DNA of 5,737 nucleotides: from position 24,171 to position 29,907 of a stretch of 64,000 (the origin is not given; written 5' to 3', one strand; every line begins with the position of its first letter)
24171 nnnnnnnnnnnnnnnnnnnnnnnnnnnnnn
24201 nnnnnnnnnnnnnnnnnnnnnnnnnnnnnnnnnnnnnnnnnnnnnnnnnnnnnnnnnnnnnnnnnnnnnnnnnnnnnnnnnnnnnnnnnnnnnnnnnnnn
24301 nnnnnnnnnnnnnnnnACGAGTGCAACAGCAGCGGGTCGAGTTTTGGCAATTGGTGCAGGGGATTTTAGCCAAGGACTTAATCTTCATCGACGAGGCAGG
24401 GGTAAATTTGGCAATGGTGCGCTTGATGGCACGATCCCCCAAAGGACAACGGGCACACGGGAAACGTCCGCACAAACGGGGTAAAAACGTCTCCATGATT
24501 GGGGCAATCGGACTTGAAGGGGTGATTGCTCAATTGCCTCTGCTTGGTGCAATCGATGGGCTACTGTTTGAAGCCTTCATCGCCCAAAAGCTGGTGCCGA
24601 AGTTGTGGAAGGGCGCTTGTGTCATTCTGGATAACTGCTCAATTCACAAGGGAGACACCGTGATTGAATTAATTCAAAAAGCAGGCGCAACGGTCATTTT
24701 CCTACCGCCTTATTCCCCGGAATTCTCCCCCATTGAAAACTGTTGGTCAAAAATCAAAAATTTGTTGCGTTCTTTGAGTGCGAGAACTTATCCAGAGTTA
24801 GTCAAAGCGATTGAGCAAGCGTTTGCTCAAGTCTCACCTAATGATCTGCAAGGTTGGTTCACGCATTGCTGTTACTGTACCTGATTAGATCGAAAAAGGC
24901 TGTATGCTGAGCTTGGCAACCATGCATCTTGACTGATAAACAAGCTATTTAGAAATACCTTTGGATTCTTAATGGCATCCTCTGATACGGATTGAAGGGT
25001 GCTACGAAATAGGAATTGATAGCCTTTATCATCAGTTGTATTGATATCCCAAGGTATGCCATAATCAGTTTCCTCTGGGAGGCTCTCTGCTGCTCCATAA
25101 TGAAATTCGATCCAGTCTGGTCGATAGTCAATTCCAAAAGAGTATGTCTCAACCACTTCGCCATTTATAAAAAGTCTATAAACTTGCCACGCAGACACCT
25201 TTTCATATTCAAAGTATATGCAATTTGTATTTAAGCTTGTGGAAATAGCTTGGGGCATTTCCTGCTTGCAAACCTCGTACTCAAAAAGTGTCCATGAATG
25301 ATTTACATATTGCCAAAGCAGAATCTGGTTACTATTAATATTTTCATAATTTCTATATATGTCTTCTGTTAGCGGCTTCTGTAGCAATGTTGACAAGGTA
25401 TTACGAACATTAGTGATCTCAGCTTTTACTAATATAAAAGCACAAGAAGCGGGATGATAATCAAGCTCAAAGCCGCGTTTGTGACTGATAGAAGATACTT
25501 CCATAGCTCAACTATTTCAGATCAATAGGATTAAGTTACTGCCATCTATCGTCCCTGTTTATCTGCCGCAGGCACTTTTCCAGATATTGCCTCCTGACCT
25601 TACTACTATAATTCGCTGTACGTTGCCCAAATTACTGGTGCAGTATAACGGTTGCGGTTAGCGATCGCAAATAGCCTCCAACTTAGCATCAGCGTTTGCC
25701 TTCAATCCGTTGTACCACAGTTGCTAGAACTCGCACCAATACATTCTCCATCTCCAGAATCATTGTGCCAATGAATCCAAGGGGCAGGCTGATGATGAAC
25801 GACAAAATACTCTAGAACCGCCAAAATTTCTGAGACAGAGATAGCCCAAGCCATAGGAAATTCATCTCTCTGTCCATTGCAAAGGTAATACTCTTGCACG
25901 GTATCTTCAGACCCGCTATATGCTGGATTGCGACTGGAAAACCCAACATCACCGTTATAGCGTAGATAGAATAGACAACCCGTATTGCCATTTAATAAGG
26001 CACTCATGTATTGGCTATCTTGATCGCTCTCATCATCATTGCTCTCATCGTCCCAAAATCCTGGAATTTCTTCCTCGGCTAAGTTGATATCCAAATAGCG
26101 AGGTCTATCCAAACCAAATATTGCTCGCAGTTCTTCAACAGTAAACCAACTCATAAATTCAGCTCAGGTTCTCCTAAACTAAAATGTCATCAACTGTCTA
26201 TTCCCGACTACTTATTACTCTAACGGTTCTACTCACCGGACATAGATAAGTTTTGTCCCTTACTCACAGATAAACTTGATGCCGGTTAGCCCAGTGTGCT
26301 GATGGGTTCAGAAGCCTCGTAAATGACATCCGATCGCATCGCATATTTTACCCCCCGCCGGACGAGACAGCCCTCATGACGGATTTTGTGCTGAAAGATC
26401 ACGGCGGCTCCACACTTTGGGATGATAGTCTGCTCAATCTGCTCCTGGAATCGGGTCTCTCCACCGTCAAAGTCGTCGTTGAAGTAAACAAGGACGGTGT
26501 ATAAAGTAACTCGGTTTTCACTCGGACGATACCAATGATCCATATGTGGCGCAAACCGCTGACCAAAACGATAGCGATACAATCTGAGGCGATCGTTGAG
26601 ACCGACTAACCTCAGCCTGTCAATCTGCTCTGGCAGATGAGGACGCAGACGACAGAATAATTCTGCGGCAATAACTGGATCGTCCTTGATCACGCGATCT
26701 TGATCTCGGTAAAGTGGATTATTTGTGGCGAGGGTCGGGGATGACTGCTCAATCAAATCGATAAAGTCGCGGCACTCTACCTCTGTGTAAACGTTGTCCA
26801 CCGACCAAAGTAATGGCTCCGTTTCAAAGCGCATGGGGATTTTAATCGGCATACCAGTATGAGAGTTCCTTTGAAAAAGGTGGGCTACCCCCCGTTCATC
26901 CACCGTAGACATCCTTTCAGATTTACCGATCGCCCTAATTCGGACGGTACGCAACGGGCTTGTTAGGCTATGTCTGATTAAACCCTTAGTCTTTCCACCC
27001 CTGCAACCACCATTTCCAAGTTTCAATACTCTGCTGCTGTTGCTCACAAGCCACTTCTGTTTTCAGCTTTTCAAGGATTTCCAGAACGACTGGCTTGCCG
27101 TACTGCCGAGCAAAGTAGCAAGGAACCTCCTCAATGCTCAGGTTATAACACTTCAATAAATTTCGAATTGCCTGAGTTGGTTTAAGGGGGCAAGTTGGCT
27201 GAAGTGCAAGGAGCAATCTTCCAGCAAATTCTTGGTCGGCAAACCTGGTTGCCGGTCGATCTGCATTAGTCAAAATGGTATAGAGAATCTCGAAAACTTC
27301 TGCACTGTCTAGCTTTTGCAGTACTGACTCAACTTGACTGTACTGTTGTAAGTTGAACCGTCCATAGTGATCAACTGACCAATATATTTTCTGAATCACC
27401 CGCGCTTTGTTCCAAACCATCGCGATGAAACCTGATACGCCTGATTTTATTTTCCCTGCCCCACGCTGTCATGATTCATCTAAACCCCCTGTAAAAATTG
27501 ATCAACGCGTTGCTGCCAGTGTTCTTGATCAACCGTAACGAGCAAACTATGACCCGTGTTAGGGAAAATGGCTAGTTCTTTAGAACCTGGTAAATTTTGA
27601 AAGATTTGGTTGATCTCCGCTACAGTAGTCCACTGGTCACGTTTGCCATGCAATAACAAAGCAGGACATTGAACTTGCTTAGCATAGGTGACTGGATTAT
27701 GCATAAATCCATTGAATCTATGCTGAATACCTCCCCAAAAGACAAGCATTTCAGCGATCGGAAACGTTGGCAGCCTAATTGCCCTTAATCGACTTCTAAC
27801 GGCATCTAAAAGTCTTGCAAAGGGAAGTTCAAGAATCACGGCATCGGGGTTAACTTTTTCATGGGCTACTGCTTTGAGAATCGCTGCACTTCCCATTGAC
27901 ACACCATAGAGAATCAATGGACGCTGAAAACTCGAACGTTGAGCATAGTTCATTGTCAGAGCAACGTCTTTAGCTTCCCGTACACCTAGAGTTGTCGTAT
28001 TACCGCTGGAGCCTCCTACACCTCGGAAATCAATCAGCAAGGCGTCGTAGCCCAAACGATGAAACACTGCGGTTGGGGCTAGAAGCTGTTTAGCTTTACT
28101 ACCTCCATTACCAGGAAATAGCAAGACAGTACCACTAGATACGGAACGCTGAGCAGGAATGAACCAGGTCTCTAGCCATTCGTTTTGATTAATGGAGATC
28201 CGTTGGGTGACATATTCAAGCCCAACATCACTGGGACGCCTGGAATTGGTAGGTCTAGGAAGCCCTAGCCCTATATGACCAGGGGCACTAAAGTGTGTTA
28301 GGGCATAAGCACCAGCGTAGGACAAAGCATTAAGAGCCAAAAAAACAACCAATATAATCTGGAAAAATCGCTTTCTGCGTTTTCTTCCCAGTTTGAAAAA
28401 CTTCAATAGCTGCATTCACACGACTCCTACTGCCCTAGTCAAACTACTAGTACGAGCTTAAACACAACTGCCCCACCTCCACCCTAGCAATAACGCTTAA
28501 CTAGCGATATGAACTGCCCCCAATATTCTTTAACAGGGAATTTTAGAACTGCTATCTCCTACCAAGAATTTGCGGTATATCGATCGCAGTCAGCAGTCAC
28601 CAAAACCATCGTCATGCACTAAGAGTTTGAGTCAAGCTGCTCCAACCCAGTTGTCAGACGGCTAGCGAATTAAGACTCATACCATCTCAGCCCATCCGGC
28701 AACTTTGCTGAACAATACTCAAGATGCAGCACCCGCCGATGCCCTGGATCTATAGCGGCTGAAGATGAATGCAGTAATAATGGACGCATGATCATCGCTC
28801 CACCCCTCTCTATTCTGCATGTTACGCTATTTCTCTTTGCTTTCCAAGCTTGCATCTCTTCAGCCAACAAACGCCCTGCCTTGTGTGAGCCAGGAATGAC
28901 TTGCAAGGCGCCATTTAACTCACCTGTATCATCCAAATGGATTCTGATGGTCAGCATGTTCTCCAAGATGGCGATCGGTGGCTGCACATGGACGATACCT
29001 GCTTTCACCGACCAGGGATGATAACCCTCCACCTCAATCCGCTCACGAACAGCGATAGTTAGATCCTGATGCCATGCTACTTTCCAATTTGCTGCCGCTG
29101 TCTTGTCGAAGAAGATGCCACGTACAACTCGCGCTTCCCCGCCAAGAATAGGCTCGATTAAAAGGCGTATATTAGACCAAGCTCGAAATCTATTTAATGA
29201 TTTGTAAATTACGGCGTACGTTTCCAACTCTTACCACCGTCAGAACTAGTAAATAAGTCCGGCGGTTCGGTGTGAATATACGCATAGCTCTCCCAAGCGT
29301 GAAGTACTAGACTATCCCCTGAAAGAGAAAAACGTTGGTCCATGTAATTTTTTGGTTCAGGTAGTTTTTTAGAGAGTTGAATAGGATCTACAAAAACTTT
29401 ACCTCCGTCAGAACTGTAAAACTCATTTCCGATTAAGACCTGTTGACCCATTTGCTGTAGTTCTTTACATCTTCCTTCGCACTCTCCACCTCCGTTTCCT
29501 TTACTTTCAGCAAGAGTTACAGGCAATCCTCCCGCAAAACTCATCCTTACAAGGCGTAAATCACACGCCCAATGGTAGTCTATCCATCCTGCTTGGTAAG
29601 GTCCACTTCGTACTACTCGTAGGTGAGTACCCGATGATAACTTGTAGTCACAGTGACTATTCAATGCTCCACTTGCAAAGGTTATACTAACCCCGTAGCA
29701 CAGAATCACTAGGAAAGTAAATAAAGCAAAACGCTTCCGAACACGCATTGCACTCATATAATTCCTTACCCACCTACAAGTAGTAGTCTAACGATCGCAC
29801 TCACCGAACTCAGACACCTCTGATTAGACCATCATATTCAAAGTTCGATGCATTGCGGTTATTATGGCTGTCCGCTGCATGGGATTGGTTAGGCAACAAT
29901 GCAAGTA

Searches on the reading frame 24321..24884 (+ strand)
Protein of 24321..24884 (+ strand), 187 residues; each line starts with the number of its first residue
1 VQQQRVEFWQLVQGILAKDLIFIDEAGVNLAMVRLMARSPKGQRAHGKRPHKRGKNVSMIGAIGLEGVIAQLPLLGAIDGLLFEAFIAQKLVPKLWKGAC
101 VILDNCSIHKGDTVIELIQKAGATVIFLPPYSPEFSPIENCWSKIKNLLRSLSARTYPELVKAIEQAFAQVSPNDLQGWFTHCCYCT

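Call 20: search_protein_families(library=pfam, proteins=[window:24321-24884:+])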
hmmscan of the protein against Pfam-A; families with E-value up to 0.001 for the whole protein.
window:24321-24884:+ (187 aa): 1 family
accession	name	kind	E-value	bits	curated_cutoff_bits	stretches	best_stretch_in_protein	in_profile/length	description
PF13358.12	DDE_3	-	2.8e-33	115.3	28.6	1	19-158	1-143/146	DDE superfamily endonuclease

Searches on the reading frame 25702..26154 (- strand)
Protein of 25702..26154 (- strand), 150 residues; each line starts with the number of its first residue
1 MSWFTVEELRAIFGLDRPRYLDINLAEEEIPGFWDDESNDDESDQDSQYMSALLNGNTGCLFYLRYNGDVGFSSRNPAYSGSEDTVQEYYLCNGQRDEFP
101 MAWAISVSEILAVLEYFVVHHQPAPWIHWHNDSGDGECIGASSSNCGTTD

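Call 21: search_protein_families(library=pfam, proteins=[window:25702-26154:-])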
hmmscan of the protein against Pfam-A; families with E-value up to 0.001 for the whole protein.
window:25702-26154:- (150 aa): 1 family
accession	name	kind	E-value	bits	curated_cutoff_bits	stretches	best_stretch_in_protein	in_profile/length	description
PF14430.11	Imm1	-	8.2e-05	23.8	22.4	1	40-122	37-116/125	Immunity protein Imm1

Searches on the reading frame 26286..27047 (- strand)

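Call 21: search_protein_families(library=pfam, proteins=[window:26286-27047:-])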
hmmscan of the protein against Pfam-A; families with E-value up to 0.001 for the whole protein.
window:26286-27047:- (253 aa): 2 families
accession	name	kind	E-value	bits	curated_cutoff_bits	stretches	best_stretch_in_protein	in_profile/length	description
PF13640.12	2OG-FeII_Oxy_3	-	1.4e-12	48.8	27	1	155-237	2-93/98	2OG-Fe(II) oxygenase superfamily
PF03336.19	Pox_C4_C10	-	2.9e-06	27.1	25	1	116-251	31-164/322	Poxvirus C4/C10 protein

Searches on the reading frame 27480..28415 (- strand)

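Call 21: search_protein_families(library=pfam, proteins=[window:27480-28415:-])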
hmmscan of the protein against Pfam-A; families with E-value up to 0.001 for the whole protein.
window:27480-28415:- (311 aa): 7 families
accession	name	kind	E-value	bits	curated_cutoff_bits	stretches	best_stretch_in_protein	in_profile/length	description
PF12146.15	Hydrolase_4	-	1.4e-15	57.7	27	2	95-203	5-114/239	Serine aminopeptidase, S33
PF00561.26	Abhydrolase_1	-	5.1e-09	36.6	25.8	1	96-191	2-92/245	alpha/beta hydrolase fold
PF12697.13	Abhydrolase_6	-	2.8e-08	35.1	26.3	1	97-293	1-208/217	Alpha/beta hydrolase family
PF00326.27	Peptidase_S9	-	2.2e-07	31.1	22.6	1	117-309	9-207/213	Prolyl oligopeptidase family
PF02129.25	Peptidase_S15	-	2.5e-07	31.1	23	0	114-205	43-135/262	X-Pro dipeptidyl-peptidase (S15 family)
PF10142.15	PhoPQ_related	-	1.5e-06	27.6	20.3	1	238-293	250-305/367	PhoPQ-activated pathogenicity-related protein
PF20408.4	Abhydrolase_11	-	3.5e-05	24.1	27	0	246-301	124-177/193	Alpha/beta hydrolase domain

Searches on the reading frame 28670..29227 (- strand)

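Call 21: search_protein_families(library=pfam, proteins=[window:28670-29227:-])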
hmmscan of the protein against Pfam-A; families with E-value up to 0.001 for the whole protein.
window:28670-29227:- (185 aa): 1 family
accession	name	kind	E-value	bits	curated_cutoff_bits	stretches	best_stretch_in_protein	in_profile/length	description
PF05721.19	PhyH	-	2.2e-16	61.2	22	1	34-165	74-212/213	Phytanoyl-CoA dioxygenase (PhyH)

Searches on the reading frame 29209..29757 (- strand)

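Call 21: search_protein_families(library=pfam, proteins=[window:29209-29757:-])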
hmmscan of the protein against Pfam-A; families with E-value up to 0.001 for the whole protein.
window:29209-29757:- (182 aa): 1 family
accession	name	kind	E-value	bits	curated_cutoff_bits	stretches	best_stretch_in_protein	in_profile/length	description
PF02012.26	BNR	-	0.00047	20.2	27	0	169-180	1-12/12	BNR/Asp-box repeat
